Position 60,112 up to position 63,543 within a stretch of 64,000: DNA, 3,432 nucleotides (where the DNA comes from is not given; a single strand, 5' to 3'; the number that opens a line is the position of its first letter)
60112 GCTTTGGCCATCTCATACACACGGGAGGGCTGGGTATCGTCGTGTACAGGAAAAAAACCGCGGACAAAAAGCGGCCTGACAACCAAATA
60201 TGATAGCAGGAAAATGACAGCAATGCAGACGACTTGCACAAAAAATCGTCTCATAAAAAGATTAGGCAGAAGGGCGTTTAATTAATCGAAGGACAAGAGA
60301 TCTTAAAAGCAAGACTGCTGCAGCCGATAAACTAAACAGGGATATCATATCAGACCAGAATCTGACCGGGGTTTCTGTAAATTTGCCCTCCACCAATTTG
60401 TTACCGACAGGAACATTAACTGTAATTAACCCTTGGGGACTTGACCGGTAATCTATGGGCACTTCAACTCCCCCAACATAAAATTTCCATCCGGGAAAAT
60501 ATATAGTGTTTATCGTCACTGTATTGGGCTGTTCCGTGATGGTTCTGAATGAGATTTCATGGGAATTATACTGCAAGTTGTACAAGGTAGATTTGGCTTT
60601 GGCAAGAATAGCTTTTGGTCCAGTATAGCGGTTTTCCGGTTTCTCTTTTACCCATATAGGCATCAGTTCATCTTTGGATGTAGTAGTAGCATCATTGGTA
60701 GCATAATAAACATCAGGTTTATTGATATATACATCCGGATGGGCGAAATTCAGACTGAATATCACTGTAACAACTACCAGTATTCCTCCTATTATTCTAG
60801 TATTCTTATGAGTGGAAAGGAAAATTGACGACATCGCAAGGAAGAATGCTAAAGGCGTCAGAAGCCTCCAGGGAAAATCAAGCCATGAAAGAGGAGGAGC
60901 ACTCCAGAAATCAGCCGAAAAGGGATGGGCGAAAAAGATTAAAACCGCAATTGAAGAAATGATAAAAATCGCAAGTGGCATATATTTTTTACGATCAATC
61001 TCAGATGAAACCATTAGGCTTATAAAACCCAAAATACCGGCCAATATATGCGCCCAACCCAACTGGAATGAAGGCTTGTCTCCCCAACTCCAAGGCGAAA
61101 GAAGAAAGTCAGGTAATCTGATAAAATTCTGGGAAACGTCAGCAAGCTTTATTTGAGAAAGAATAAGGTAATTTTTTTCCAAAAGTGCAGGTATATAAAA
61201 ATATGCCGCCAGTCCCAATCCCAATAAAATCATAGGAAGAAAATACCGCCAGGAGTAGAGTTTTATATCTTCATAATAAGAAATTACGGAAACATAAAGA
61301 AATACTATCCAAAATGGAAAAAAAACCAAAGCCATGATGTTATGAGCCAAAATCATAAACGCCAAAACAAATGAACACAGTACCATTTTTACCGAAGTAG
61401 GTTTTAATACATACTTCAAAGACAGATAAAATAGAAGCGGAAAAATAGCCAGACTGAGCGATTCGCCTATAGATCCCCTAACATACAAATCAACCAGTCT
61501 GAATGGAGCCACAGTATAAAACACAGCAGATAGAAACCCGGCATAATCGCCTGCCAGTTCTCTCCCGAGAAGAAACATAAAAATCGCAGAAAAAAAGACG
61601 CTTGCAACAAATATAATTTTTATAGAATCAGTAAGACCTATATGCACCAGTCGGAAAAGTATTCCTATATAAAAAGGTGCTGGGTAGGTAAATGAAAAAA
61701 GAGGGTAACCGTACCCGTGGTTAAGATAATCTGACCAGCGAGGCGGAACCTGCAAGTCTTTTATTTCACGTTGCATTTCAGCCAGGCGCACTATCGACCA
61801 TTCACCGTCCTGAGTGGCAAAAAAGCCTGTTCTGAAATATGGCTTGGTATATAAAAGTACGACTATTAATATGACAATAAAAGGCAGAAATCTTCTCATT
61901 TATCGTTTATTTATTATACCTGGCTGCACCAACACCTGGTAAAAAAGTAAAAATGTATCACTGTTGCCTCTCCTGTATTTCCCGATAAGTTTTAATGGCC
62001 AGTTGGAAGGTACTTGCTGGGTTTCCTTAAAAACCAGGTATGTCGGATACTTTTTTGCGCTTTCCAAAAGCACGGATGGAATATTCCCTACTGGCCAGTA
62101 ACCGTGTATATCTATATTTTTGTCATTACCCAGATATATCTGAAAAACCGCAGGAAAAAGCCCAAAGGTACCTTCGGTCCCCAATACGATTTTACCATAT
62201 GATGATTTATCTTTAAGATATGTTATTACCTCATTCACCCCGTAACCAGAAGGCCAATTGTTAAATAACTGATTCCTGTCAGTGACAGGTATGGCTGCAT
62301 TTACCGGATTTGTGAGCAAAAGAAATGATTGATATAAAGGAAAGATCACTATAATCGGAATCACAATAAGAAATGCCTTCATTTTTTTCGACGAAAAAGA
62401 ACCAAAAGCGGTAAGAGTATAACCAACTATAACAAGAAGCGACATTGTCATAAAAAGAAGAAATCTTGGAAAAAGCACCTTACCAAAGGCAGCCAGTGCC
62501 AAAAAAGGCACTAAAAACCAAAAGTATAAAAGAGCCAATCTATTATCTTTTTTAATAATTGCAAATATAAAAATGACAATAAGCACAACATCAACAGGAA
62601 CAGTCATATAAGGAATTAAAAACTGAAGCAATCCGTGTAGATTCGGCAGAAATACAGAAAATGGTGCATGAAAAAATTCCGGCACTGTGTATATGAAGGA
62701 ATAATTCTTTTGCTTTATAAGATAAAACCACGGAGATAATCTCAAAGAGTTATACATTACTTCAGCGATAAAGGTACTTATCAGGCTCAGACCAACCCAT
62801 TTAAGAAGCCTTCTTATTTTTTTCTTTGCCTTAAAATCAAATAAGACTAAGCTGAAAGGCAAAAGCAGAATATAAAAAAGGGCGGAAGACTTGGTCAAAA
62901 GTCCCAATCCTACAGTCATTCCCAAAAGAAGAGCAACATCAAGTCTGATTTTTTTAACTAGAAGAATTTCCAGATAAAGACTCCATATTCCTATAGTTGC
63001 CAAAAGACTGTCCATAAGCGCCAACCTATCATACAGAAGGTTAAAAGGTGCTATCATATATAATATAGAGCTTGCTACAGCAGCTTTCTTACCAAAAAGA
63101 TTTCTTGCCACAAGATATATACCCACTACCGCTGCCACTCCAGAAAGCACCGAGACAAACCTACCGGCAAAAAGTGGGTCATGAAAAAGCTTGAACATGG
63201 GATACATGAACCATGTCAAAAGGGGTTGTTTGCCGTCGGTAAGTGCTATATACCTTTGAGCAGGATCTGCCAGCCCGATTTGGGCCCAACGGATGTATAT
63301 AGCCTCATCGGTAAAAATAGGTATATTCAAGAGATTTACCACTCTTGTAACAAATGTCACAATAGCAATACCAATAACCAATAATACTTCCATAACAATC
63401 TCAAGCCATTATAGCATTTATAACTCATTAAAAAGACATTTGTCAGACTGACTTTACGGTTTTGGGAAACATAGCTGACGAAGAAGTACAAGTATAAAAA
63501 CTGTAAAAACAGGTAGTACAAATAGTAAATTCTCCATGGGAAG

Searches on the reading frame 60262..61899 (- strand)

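Call 85: search_protein_families(library=pfam, proteins=[window:60262-61899:-], max_evalue=0.001)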
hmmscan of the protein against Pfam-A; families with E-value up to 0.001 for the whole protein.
window:60262-61899:- (545 aa): 1 family
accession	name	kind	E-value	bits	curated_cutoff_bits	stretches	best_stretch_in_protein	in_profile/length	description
PF10131.15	PTPS_related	-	1.3e-05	24.4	26.4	1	73-381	6-302/621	6-pyruvoyl-tetrahydropterin synthase related domain; membrane protein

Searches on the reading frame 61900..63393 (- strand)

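Call 43: search_protein_families(library=pfam, proteins=[window:61900-63393:-], max_evalue=0.01)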
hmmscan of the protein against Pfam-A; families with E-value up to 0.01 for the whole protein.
window:61900-63393:- (497 aa): 1 family
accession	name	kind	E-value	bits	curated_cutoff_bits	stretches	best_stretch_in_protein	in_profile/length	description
PF13231.12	PMT_2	-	4e-18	66.6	26.1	1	57-209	4-154/160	Dolichyl-phosphate-mannose-protein mannosyltransferase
